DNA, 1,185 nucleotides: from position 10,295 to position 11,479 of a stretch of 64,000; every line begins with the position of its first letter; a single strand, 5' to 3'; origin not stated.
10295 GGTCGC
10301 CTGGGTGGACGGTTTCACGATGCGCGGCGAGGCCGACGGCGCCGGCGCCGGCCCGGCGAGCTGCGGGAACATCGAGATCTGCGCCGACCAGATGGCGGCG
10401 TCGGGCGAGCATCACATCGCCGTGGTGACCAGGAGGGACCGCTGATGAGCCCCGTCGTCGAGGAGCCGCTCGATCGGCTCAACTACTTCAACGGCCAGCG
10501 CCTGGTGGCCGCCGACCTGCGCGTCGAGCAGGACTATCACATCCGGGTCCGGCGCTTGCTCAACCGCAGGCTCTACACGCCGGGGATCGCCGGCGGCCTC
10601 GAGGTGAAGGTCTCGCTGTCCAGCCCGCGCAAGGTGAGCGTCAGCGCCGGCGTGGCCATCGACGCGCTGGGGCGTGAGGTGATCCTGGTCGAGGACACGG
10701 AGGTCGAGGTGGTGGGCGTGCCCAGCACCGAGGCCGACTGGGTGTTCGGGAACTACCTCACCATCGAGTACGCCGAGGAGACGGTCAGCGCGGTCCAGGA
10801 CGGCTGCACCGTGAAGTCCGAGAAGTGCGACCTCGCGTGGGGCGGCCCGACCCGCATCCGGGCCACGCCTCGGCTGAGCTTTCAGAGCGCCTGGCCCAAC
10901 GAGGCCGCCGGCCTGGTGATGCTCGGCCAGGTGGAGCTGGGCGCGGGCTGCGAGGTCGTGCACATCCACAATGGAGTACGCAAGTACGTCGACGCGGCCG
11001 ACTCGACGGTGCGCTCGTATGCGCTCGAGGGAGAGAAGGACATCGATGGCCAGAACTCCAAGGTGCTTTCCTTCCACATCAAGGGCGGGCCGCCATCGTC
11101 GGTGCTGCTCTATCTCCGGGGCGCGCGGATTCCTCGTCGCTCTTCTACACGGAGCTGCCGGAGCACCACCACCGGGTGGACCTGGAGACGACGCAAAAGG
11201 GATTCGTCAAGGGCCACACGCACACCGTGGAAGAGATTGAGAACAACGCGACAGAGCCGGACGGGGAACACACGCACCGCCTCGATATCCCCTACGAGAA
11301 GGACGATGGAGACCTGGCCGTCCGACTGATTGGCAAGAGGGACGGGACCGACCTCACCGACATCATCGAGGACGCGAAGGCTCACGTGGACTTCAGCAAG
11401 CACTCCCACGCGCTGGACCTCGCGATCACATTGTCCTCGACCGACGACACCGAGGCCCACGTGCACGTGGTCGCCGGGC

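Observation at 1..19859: Near-complete extracellular contractile injection system (eCIS/phage-tail-like) operon with P2-like internal organisation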

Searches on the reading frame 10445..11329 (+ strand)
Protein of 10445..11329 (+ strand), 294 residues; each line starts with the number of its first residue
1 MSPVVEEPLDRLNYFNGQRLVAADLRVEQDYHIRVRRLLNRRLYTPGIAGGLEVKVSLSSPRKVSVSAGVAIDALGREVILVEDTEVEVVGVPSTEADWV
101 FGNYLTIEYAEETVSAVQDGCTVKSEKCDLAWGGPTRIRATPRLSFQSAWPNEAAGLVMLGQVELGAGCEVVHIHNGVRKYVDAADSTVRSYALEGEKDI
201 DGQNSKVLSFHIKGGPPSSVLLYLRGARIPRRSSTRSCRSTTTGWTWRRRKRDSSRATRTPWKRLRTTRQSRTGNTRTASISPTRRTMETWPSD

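Call 8: search_protein_families(library=pfam, proteins=[window:10445-11329:+], max_evalue=0.01)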
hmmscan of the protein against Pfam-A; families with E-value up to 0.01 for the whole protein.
window:10445-11329:+ (294 aa): 0 families

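Call 22: find_encoding_contigs(protein=window:10445-11329:+, flank=10000, max_places=8)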
Protein window:10445-11329:+ (294 aa): no gene with exactly this product is on record in the collection.
